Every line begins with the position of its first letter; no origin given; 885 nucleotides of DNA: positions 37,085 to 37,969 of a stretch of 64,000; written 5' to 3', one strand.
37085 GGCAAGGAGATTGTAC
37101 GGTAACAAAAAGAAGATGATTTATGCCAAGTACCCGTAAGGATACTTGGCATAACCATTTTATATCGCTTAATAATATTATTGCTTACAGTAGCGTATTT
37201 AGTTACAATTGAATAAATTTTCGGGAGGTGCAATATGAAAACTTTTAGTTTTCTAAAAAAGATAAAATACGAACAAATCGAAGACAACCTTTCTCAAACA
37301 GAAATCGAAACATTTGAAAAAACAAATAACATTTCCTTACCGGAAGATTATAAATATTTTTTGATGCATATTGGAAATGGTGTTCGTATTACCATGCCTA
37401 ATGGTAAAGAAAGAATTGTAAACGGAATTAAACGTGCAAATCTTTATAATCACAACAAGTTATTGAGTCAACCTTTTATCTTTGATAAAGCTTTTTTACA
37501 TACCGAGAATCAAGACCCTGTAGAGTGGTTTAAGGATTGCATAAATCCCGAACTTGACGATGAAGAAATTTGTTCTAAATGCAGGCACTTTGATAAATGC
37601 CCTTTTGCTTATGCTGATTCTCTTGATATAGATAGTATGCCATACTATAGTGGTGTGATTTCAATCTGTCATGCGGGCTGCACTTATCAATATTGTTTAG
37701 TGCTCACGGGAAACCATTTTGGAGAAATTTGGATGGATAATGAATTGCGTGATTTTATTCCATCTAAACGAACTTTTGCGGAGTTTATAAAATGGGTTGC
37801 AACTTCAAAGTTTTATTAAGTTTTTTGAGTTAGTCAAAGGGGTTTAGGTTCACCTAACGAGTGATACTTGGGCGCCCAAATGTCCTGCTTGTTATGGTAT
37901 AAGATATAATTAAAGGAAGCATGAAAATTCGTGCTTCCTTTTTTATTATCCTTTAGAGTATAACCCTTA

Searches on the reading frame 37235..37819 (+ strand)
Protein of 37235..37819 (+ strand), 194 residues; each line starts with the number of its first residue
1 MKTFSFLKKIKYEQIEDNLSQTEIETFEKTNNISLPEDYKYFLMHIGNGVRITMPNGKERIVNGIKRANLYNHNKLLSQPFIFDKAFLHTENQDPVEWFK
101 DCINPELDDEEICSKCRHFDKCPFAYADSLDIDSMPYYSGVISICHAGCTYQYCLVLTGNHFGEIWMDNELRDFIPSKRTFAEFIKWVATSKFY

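Call 60: search_protein_families(library=pfam, proteins=[window:37235-37819:+], max_evalue=0.0001)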
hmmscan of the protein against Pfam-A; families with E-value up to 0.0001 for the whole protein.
window:37235-37819:+ (194 aa): 3 families
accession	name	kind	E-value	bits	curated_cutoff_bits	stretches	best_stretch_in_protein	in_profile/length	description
PF09346.15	SMI1_KNR4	-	8.9e-09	36.5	25.4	1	19-185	2-123/125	SMI1 / KNR4 family (SUKH-1)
PF14568.11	SUKH_6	-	4.6e-07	30.8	27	1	22-184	2-118/119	SMI1-KNR4 cell-wall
PF14567.11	SUKH_5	-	9.9e-05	22.6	27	0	16-51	19-54/142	SMI1-KNR4 cell-wall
